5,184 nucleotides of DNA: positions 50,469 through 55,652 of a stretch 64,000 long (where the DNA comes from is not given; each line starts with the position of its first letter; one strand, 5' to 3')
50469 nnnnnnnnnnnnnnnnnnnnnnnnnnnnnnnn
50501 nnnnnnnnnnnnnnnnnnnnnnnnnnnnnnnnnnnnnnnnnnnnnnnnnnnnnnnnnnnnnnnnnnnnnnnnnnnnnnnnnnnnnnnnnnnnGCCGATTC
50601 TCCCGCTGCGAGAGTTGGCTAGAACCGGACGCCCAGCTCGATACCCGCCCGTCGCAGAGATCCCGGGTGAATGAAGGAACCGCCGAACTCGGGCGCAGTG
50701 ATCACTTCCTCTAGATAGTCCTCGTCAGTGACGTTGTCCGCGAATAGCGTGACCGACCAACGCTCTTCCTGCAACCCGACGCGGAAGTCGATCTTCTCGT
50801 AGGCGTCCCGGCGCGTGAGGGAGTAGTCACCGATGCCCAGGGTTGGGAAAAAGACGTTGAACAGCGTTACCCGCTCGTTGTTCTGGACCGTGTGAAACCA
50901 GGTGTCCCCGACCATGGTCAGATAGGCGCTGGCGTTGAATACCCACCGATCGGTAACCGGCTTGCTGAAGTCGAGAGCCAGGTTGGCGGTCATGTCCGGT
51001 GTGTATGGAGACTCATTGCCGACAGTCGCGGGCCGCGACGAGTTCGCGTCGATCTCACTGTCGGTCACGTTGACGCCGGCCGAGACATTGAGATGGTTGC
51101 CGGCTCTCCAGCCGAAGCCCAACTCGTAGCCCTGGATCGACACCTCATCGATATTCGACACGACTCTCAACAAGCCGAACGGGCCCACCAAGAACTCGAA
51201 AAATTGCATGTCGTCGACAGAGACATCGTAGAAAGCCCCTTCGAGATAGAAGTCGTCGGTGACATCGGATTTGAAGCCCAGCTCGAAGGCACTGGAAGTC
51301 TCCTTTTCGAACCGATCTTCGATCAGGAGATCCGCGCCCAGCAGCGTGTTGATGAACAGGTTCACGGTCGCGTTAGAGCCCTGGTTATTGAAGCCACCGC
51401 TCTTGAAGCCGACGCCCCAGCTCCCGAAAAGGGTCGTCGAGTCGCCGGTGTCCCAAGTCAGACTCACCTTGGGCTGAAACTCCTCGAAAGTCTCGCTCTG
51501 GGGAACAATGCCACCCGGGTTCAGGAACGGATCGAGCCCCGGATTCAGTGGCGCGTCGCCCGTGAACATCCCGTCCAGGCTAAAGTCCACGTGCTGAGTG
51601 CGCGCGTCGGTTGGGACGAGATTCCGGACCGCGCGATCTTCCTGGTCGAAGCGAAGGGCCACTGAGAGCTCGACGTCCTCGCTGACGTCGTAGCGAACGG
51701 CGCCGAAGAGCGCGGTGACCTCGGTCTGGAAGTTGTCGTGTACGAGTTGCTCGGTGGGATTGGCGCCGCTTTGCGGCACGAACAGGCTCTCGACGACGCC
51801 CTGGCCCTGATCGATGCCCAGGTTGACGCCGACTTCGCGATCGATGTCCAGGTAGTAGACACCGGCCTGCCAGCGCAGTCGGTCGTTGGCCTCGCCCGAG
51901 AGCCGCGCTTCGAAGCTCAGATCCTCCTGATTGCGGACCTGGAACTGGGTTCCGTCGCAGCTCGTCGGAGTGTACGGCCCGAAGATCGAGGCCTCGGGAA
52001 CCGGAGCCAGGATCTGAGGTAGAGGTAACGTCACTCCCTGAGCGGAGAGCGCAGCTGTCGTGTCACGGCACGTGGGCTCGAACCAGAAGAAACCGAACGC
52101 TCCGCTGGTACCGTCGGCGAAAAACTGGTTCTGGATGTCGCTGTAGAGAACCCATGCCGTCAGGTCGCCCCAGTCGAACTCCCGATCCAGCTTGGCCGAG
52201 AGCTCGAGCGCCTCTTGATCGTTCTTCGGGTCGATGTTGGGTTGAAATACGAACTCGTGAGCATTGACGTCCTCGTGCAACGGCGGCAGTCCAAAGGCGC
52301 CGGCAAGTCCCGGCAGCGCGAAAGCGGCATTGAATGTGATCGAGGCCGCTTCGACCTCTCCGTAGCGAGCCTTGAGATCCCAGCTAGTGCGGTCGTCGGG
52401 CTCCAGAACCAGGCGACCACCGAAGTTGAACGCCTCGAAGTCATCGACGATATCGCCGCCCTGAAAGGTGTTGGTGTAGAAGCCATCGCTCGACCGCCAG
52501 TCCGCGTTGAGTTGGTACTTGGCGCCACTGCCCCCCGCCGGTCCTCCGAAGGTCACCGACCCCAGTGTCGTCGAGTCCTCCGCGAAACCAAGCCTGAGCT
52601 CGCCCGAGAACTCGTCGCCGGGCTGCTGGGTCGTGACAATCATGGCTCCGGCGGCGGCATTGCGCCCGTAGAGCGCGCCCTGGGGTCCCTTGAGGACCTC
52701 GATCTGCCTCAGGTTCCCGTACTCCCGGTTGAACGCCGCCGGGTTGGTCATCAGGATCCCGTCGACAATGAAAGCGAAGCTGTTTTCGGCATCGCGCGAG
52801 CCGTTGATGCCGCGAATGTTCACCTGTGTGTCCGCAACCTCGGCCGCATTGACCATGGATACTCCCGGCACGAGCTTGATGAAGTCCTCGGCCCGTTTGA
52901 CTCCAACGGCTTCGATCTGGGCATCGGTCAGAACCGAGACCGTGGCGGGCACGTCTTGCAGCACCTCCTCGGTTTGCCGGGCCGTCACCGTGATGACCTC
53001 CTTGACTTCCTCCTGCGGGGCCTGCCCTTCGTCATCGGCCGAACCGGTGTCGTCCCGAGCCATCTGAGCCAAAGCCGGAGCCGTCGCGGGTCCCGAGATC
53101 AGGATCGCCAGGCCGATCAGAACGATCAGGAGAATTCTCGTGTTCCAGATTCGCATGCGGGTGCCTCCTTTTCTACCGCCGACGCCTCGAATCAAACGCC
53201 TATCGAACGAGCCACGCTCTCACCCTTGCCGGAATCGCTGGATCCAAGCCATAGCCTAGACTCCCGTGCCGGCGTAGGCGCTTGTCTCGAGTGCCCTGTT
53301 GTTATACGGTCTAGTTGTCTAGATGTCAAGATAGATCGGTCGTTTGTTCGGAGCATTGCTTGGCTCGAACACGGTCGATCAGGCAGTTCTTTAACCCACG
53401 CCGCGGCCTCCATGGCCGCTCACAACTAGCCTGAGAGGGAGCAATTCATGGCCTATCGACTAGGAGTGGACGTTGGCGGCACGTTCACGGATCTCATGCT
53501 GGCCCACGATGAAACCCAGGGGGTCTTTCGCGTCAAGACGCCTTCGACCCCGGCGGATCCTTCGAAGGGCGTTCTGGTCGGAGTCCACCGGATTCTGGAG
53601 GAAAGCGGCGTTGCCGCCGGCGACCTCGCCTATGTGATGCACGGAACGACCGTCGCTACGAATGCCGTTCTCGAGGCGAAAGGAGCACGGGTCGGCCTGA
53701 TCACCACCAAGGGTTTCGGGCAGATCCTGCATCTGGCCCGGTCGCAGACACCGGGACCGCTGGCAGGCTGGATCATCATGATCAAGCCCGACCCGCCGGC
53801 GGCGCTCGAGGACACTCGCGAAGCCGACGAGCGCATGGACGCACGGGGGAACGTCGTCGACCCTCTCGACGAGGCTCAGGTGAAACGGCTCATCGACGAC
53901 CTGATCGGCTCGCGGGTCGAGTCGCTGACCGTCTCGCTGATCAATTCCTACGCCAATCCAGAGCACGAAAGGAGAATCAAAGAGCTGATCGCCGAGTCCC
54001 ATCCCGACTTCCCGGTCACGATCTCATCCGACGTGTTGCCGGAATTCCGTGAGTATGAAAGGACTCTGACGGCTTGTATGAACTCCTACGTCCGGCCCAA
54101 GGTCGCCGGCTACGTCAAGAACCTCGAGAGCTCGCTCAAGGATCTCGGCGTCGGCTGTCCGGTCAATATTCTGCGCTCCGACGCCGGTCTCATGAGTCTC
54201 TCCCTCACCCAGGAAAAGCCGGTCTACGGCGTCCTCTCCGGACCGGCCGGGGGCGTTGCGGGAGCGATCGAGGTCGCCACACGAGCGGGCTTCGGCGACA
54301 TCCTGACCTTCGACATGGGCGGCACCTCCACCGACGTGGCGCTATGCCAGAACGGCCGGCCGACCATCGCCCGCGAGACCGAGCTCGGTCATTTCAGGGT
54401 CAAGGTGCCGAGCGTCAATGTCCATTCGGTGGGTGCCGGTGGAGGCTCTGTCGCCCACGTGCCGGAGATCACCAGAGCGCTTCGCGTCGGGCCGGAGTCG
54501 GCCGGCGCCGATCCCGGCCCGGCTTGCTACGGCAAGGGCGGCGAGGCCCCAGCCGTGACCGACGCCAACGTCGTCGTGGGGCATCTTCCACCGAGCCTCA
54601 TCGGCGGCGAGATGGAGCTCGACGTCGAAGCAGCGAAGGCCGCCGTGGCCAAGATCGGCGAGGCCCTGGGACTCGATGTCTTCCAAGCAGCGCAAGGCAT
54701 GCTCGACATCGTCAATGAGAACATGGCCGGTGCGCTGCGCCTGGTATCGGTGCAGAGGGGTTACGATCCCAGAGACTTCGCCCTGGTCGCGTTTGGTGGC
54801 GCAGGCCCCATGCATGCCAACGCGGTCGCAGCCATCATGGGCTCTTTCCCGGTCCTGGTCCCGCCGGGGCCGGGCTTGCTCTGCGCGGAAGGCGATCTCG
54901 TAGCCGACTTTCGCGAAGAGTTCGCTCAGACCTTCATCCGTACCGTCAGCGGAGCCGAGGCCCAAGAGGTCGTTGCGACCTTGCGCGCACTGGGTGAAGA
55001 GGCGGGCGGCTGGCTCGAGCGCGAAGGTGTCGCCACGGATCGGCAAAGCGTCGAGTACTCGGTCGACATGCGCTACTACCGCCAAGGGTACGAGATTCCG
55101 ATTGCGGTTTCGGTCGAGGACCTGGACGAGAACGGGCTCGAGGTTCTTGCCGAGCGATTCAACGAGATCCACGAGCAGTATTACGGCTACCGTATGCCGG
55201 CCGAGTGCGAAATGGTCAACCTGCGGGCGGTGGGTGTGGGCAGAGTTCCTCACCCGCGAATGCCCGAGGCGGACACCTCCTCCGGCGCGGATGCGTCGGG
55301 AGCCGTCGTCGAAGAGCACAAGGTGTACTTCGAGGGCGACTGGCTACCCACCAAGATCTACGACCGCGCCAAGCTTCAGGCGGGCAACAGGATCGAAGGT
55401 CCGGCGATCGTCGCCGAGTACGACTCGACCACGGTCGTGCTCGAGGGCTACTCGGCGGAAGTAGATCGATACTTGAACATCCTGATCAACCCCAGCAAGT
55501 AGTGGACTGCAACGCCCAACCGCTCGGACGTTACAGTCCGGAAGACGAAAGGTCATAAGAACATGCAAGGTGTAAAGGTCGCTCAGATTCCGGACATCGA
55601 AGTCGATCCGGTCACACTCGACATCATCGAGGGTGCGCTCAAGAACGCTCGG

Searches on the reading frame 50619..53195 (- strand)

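Call 58: search_protein_families(library=pfam, proteins=[window:50619-53195:-], max_evalue=0.0001)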
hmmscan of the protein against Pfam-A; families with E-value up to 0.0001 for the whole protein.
window:50619-53195:- (858 aa): 2 families
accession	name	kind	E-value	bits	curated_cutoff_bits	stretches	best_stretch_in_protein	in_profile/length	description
PF00593.30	TonB_dep_Rec_b-barrel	-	5.4e-32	112.6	27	1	315-822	49-436/436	TonB dependent receptor-like, beta-barrel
PF07715.20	Plug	-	2.2e-20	73.6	23.9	1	79-184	2-107/107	TonB-dependent Receptor Plug Domain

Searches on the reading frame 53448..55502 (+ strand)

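Call 58: search_protein_families(library=pfam, proteins=[window:53448-55502:+], max_evalue=0.0001)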
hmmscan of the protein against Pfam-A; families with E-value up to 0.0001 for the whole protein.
window:53448-55502:+ (684 aa): 3 families
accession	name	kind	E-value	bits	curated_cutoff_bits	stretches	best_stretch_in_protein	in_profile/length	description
PF01968.24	Hydantoinase_A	-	1.8e-90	303.6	22.9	1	205-491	1-290/291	Hydantoinase/oxoprolinase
PF05378.19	Hydant_A_N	-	4.4e-49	167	25.2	1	4-183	1-174/176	Hydantoinase/oxoprolinase N-terminal region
PF19278.4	Hydant_A_C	-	1.1e-16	61.2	21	1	504-675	10-185/193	Hydantoinase/oxoprolinase C-terminal domain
